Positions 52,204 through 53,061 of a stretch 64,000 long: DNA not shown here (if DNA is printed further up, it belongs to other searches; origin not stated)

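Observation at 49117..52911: DUF4199 / GT2 (GtrB-like) / GT4 / GT4 operon mirrors the GtrA-GtrB-GtrC logic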

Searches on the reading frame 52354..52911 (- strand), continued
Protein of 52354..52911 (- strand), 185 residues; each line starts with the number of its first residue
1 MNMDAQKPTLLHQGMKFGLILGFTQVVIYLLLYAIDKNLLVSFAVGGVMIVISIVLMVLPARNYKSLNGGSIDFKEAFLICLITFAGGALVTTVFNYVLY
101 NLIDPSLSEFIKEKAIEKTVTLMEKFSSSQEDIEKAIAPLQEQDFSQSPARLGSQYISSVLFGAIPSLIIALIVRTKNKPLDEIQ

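Call 29: find_encoding_contigs(protein=P0219, flank=5000, max_places=1)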
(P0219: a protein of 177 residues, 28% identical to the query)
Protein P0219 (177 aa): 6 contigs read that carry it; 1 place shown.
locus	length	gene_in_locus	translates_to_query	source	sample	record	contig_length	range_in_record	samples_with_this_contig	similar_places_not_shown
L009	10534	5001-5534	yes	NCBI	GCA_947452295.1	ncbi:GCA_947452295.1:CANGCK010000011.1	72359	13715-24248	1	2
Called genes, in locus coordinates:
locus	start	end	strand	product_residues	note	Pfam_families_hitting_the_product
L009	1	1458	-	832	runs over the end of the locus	PF09586:YfhO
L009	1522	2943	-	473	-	PF01266:DAO (weak), PF01593:Amino_oxidase, PF07992:Pyr_redox_2 (faint), PF13450:NAD_binding_8, PF13738:Pyr_redox_3 (faint), PF03275:GLF (faint)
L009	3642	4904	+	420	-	PF01979:Amidohydro_1, PF12890:DHOase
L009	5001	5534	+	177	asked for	PF13858:DUF4199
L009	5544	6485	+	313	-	PF00535:Glycos_transf_2, PF10111:Glyco_tranf_2_2, PF13641:Glyco_tranf_2_3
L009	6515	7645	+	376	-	PF00534:Glycos_transf_1, PF13692:Glyco_trans_1_4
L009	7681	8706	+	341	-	PF00288:GHMP_kinases_N, PF08544:GHMP_kinases_C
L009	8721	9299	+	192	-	PF13580:SIS_2, PF01380:SIS (weak)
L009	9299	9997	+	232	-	PF00483:NTP_transferase, PF12804:NTP_transf_3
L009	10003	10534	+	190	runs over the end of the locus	PF08645:PNK3P (weak), PF13242:Hydrolase_like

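Call 33: search_solved_structures(query=A3, max_evalue=10)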
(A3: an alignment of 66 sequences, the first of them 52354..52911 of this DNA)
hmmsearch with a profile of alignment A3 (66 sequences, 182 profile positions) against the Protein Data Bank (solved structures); distinct sequences matched with E-value up to 10: 5.
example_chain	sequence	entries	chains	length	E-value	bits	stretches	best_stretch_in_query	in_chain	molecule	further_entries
4j7o_A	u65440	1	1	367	0.054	16.1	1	99-143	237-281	Putative surface cell antigen sca2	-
2ba2_A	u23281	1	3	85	0.12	14.9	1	95-157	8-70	Hypothetical UPF0134 protein MPN010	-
5cwb_A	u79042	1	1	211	0.62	12.7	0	107-144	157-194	Designed helical repeat protein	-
4egy_A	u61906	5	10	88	0.87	12.2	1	107-141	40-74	Arabinose metabolism transcriptional repressor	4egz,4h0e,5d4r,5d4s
8vej_A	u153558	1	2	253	1.3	11.6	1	106-141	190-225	CHD_buttress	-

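Call 37: predict_structure(alignment_id=A3)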
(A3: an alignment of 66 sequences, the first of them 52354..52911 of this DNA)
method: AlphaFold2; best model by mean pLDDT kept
length: 185 residues; sequences in the alignment: 66
mean_pLDDT: 93.8   pTM: 0.85
mean pLDDT of the five models: 93.8, 93.2, 93.1, 92.5, 91.1
residues with pLDDT >= 90: 169; 70-90: 4; 50-70: 11; < 50: 1
segments of 3 or more residues with pLDDT < 50: none
pLDDT, mean of each block of 10 residues (from residue 1): 78 97 98 97 95 97 95 97 98 97 96 96 97 97 94 97 98 85 54
secondary structure, 60 per line:
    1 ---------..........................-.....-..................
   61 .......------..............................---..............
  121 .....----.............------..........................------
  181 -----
elements in order: H10-35 H37-41 H43-67 H74-103 H107-125 H130-142 H149-174

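Call 40: find_encoding_contigs(protein=P0226, flank=5000, max_places=1)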
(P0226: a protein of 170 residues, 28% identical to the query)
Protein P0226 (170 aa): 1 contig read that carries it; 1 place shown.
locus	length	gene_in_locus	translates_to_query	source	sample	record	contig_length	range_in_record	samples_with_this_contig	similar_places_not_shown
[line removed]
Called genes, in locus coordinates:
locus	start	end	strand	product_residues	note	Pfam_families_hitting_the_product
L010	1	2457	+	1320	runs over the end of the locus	PF19081:Ig_7, PF13573:SprB, PF18911:PKD_4 (weak), PF13585:CHU_C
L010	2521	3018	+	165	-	PF12850:Metallophos_2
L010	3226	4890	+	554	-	PF07498:Rho_N, PF07497:Rho_RNA_bind, PF00006:ATP-synt_ab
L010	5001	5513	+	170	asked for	PF13858:DUF4199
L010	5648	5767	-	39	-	-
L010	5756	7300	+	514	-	PF06739:SBBP (faint), PF18962:Por_Secre_tail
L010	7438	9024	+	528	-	PF01946:Thi4 (weak), PF00890:FAD_binding_2, PF01266:DAO, PF01494:FAD_binding_3 (faint), PF07992:Pyr_redox_2 (faint), PF12831:FAD_oxidored (weak), PF13450:NAD_binding_8 (weak), PF00355:Rieske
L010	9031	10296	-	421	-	PF01344:Kelch_1 (faint), PF13415:Beta-prop_FBX42 (faint), PF13964:Beta-prop_Calicin (faint), PF24981:Beta-prop_ATRN-LZTR1 (faint), PF24996:NANM (weak), PF25210:Kelch_FKB95 (faint), PF24681:Kelch_KLHDC2_KLHL20_DRC7, PF18962:Por_Secre_tail, +1 more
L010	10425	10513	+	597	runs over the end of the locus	PF00664:ABC_membrane, PF00005:ABC_tran, PF02463:SMC_N (weak)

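Call 41: find_encoding_contigs(protein=P0222, flank=5000, max_places=1)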
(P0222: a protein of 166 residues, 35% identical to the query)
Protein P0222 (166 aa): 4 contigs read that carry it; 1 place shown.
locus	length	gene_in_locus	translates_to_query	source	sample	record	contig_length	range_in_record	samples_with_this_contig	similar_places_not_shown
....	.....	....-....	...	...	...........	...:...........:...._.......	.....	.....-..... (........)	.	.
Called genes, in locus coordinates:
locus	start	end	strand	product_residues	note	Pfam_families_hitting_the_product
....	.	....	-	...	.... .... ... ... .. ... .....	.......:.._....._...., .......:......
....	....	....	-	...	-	-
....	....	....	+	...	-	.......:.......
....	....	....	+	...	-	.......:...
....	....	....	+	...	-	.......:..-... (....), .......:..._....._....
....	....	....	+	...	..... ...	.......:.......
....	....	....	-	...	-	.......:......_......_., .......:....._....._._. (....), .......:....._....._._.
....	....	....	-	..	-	-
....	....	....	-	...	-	-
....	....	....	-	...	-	-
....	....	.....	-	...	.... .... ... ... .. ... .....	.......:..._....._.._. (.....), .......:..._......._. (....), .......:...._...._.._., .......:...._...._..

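Call 42: find_encoding_contigs(protein=P0194, flank=5000, max_places=1)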
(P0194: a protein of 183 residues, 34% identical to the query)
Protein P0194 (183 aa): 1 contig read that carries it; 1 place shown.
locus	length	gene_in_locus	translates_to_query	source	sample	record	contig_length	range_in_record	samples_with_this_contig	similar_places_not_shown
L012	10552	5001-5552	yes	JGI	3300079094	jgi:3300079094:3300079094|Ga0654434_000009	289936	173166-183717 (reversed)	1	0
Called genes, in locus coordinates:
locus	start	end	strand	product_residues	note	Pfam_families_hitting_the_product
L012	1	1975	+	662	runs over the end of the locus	PF07584:BatA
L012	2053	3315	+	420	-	PF12890:DHOase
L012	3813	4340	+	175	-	PF13858:DUF4199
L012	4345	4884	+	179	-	PF13858:DUF4199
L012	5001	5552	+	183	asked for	PF13858:DUF4199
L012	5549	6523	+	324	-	PF00535:Glycos_transf_2, PF10111:Glyco_tranf_2_2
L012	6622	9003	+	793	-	PF13620:CarboxypepD_reg, PF13715:CarbopepD_reg_2, PF07715:Plug, PF00593:TonB_dep_Rec_b-barrel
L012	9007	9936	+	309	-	PF14054:DUF4249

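Call 43: find_encoding_contigs(protein=P0196, flank=5000, max_places=1)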
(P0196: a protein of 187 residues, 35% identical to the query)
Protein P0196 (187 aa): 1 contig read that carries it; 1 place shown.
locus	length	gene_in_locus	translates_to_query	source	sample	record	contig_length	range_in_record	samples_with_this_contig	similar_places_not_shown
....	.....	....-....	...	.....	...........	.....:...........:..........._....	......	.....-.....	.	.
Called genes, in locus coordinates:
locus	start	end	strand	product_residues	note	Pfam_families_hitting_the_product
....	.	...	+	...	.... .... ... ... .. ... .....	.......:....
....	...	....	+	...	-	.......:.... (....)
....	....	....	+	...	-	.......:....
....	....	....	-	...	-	-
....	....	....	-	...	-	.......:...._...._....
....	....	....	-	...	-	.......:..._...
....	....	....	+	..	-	-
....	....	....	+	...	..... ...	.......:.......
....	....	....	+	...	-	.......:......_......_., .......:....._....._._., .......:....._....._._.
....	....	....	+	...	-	-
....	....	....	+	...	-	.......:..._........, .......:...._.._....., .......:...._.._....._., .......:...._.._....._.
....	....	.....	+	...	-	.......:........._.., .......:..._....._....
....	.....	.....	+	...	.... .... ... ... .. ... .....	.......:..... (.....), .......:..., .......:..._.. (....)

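Call 47: find_related_loci(query=A1, collection=metagenome_contigs, flank=5000)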
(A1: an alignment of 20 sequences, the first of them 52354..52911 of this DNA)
Query A1 (185 aa) in metagenome_contigs; peptide patterns used: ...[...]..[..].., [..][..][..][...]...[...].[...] (x = any residue, [..] = any of these).
572 stretches matched a pattern; 166 encode a relative of the query (tblastn E <= 1e-3); the best 80 are kept; 80 distinct loci.
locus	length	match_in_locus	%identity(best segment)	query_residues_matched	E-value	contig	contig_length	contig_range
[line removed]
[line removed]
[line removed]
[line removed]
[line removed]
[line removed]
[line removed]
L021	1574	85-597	35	12-183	2e-26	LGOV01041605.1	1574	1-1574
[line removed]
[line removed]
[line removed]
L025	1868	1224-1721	38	13-180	2e-25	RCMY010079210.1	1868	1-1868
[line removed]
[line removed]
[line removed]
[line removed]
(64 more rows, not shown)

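Call 51: fold_search(model_id=the predicted structure, library=viral)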
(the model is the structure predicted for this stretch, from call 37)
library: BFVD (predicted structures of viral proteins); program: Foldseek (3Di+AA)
matches with E <= 10: 70; with E <= 0.001: 0
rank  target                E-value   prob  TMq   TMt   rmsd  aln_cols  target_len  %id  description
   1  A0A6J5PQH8            1.4e+00  0.18  0.21  0.16  14.5       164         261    9  Uncharacterized protein [uncultured Caudovirales phage]
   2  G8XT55                1.6e+00  0.15  0.24  0.20  14.8       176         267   12  Membrane protein S29 [Saimiriine betaherpesvirus 4]
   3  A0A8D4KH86            1.7e+00  0.06  0.16  0.09  19.1       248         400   13  (no name in the UniProt tables at hand)
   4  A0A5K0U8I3            1.8e+00  0.04  0.15  0.09  19.4       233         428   10  Uncharacterized protein [Yasminevirus sp. GU-2018]
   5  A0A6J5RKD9            1.9e+00  0.08  0.22  0.12  17.4       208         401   13  Pre-toxin TG domain-containing protein [uncultured Caudovirales phage]
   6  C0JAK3                2.0e+00  0.10  0.23  0.18  16.1       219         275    8  Polyhedrin protein [Cypovirus mosquito/0507BS3/Xinjiang]
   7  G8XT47                2.0e+00  0.08  0.21  0.17  16.2       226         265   12  Membrane protein S21 [Saimiriine betaherpesvirus 4]
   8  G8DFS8                2.3e+00  0.06  0.16  0.14  20.0       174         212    9  (no name in the UniProt tables at hand)
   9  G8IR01                2.3e+00  0.04  0.16  0.05  20.9       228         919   10  MuF-like minor capsid protein [Mycobacterium phage Fionnbharth]
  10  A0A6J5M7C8            2.6e+00  0.08  0.18  0.12  10.6       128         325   16  Uncharacterized protein [uncultured Caudovirales phage]
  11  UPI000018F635         2.9e+00  0.10  0.25  0.18  22.5       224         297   11  (no name look-up for this kind of identifier)
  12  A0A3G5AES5            2.9e+00  0.06  0.18  0.08  19.9       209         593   12  Uncharacterized protein [Satyrvirus sp.]
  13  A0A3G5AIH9            3.1e+00  0.08  0.23  0.18  15.6       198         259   13  Putative etoposide-induced protein 2.4 [Satyrvirus sp.]
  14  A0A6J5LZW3            3.1e+00  0.06  0.17  0.12  20.5       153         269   13  Uncharacterized protein [uncultured Caudovirales phage]
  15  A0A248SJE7            3.1e+00  0.03  0.14  0.14  14.1       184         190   14  (no name in the UniProt tables at hand)
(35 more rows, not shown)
